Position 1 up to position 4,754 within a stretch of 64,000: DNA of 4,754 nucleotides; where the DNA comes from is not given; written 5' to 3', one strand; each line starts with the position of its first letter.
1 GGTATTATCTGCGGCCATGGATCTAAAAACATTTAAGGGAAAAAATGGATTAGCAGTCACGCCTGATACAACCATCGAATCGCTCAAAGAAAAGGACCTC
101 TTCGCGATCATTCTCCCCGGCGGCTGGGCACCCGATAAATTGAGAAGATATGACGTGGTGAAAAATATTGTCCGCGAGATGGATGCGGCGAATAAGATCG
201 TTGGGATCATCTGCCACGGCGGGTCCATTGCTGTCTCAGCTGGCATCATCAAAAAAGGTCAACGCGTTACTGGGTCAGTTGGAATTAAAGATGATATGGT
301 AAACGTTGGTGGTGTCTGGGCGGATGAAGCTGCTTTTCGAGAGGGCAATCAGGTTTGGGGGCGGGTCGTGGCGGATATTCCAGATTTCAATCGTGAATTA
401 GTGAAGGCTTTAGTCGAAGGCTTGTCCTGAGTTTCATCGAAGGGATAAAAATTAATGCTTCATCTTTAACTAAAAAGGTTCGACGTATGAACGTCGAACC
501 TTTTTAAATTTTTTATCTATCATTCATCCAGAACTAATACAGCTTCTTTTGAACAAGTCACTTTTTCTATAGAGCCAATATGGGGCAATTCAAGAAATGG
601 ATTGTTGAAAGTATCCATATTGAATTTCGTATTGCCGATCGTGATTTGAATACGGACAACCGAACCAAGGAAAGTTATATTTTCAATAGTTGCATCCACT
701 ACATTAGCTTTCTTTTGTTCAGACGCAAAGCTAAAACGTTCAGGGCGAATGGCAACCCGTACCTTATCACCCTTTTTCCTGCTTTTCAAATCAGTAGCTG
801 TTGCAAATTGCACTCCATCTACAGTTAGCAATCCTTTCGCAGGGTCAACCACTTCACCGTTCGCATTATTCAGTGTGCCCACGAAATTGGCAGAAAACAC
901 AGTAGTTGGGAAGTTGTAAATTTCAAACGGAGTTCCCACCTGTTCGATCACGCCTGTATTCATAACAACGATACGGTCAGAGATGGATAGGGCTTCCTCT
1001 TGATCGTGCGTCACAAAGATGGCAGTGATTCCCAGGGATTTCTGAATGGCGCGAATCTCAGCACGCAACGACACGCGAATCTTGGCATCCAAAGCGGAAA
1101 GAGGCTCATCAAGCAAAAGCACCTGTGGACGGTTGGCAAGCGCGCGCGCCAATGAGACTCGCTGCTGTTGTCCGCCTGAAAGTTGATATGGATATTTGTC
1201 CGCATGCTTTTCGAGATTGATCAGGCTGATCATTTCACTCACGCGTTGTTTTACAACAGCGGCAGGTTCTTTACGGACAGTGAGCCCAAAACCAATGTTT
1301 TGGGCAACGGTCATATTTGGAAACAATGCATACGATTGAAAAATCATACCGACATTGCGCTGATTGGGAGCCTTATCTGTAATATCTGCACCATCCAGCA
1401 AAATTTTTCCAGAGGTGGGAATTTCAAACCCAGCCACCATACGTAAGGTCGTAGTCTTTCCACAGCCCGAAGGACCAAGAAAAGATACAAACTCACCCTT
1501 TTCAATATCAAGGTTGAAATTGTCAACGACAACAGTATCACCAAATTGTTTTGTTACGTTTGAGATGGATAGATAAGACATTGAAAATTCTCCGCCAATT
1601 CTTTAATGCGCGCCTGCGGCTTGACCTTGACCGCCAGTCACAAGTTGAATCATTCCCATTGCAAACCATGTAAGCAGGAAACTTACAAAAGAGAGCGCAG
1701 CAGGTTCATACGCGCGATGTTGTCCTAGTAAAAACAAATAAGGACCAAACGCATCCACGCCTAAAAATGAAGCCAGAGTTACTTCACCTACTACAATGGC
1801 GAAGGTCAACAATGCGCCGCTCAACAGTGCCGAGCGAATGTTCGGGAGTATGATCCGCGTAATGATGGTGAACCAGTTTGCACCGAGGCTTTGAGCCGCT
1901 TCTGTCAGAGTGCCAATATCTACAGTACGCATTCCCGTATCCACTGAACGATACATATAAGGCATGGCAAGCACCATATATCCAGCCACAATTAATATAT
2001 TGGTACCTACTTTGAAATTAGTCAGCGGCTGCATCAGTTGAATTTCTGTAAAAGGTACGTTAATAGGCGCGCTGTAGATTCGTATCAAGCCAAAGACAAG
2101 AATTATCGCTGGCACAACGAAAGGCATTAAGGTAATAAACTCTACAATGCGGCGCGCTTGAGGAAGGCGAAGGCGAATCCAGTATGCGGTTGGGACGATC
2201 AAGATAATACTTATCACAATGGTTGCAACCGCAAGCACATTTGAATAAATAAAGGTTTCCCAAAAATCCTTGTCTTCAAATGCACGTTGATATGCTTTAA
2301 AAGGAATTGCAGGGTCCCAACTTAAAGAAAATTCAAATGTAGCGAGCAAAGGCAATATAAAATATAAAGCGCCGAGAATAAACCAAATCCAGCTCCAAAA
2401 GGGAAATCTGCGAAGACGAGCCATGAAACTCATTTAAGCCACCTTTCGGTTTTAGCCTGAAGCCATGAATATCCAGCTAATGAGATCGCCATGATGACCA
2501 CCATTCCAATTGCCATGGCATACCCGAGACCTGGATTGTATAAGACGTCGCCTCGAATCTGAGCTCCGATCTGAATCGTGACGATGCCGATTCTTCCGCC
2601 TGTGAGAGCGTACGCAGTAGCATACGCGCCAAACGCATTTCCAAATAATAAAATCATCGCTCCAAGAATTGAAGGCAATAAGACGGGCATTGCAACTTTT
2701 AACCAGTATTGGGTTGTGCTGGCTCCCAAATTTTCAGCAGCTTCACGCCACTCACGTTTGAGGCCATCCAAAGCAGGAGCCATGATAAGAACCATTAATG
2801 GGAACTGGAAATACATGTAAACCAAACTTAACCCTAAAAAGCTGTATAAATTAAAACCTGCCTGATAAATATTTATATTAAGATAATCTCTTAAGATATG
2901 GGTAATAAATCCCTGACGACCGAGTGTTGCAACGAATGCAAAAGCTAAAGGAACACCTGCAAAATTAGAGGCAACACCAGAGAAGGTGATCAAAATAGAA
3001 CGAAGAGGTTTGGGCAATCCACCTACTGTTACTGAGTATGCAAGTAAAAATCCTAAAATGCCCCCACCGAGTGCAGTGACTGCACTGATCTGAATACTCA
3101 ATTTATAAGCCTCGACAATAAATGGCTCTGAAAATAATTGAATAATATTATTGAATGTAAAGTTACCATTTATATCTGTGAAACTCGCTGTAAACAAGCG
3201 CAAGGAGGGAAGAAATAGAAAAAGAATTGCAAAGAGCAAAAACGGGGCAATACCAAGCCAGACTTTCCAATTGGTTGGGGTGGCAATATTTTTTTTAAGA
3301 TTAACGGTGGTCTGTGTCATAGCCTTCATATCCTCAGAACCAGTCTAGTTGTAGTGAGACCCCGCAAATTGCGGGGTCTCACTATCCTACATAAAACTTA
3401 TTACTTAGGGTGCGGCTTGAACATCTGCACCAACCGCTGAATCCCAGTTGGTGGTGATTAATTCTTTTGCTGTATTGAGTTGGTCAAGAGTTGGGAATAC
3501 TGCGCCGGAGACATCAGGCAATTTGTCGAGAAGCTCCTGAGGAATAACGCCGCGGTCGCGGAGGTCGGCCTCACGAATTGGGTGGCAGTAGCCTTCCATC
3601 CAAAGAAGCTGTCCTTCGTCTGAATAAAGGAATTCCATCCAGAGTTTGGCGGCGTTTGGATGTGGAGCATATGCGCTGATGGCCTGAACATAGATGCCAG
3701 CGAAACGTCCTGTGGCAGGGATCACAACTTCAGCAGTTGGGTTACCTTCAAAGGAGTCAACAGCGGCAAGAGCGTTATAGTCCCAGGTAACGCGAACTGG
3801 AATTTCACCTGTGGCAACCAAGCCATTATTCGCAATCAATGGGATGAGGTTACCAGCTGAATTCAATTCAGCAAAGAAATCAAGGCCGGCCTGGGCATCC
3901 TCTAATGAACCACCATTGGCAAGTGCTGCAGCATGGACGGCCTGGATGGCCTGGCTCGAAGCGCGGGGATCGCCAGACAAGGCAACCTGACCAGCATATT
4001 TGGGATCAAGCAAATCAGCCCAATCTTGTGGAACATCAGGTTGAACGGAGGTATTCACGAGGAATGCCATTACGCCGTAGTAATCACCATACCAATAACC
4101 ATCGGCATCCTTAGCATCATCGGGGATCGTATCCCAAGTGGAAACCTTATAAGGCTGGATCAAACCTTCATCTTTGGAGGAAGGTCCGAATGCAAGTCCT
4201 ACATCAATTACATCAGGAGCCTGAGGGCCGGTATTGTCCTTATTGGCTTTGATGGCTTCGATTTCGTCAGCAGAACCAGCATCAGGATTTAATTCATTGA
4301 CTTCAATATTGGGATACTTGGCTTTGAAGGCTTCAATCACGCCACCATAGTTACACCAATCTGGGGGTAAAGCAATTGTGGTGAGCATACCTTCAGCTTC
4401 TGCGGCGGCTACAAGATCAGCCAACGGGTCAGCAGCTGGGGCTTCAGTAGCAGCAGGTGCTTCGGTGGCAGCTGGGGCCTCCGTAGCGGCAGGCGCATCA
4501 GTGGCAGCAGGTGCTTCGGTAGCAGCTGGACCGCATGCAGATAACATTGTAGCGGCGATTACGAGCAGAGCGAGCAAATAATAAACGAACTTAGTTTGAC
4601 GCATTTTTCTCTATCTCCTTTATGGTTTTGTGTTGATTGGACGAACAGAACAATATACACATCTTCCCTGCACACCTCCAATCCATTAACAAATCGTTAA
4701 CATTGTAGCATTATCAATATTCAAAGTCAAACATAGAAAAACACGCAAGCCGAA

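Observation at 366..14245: Serial copies of the PfpI gene 3' end partition the phosphonate island into three cargo blocks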

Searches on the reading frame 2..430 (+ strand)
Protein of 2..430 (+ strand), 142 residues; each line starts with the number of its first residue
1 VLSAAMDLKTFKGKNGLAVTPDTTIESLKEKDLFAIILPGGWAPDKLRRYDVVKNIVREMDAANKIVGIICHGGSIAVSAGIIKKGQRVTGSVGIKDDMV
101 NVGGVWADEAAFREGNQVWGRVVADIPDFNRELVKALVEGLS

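Call 10: search_protein_families(library=pfam, proteins=[window:2-430:+])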
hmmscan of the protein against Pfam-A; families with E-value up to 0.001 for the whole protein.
window:2-430:+ (142 aa): 1 family
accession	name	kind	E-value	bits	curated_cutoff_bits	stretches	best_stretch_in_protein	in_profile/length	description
PF01965.30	DJ-1_PfpI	-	4.2e-26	92.2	26.6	1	3-135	32-164/165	DJ-1/PfpI family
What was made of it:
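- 2..430 (+): Resident pfpI (DJ-1/PfpI family), cut at the window start. Its tail is of the 'EGLS' class. Pfam PF01965, E 4e-26 (call 10).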

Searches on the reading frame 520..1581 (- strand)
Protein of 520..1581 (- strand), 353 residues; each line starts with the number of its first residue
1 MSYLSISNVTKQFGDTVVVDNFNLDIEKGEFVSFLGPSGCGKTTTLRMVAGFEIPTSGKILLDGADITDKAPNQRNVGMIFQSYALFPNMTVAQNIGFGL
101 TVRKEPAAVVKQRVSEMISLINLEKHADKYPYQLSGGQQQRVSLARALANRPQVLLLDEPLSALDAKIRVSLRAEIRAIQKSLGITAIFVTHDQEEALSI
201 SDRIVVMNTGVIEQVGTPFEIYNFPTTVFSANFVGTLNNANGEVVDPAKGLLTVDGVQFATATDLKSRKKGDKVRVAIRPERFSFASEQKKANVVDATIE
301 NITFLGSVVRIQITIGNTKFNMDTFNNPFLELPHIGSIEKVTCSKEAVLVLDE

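Call 10: search_protein_families(library=pfam, proteins=[window:520-1581:-])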
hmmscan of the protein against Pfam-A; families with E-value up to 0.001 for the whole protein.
window:520-1581:- (353 aa): 3 families
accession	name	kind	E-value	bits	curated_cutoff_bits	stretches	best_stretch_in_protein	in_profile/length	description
PF00005.33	ABC_tran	-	2.8e-38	132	25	1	20-161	2-136/137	ABC transporter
PF08402.16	TOBE_2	-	3.7e-07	30.6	21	1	276-336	1-61/76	TOBE domain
PF13304.12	AAA_21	-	6e-05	23.7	27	0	131-195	235-301/304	AAA domain, putative AbiEii toxin, Type IV TA system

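Call 11: find_encoding_contigs(protein=window:520-1581:-, flank=10000, max_places=10)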
Protein window:520-1581:- (353 aa): 1 contig read that carries it; 1 place shown.
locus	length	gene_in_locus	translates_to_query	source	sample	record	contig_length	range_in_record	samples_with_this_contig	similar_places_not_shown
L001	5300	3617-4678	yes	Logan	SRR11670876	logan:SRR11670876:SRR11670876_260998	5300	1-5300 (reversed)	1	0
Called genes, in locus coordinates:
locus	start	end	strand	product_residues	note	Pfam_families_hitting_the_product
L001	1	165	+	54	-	?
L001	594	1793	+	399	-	-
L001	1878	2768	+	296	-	PF00528:BPD_transp_1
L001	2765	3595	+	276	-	PF00528:BPD_transp_1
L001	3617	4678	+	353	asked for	PF00005:ABC_tran, PF13304:AAA_21 (faint), PF08402:TOBE_2 (weak)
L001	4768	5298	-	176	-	PF01965:DJ-1_PfpI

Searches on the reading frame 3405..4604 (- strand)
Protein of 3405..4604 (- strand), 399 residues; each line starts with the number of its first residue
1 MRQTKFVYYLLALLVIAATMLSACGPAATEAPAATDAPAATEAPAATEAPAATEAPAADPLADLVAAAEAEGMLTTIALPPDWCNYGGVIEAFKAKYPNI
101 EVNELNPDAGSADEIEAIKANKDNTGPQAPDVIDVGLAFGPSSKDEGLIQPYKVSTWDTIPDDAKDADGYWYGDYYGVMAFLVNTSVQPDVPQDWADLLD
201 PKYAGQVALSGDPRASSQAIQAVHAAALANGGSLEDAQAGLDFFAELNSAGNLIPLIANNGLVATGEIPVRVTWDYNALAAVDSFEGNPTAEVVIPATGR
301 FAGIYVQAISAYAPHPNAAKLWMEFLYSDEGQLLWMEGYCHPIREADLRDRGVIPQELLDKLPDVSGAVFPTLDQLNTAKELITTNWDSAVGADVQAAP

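Call 10: search_protein_families(library=pfam, proteins=[window:3405-4604:-])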
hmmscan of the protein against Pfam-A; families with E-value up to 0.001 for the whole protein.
window:3405-4604:- (399 aa): 3 families
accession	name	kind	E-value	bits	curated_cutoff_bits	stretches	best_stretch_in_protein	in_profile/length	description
PF13343.11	SBP_bac_6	-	9.4e-27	94.5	24.6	1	130-343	4-219/245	Bacterial extracellular solute-binding protein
PF01547.30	SBP_bac_1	-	1.7e-09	38.6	26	1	89-332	13-306/307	Bacterial extracellular solute-binding protein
PF13531.11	SBP_bac_11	-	7.9e-09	36.1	25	1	175-335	77-221/227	Bacterial extracellular solute-binding protein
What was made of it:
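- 520..4604 (-): ABC importer 1 operon: ATPase 520-1581, permeases 1603-2433 and 2430-3329, binding protein 3405-4604. Pfam (call 10).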

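Call 58: search_protein_families(library=ncbifam, proteins=[window:3405-4604:-], max_evalue=0.00001)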
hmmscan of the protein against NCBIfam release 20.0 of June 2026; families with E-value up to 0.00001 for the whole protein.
window:3405-4604:- (399 aa): 3 families
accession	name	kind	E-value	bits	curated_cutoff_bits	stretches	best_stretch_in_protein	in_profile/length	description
NF011620.1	PRK15046.1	equivalog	1.8e-17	63.1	310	1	45-334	7-280/334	2-aminoethylphosphonate ABC transporter substrate-binding protein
TIGR03227.1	PhnS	equivalog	1e-15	57.5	395.3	1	57-344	21-301/360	2-aminoethylphosphonate ABC transporter substrate-binding protein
TIGR03261.1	phnS2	equivalog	1.2e-07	31.2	392.75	1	90-364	39-308/334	putative 2-aminoethylphosphonate ABC transporter substrate-binding protein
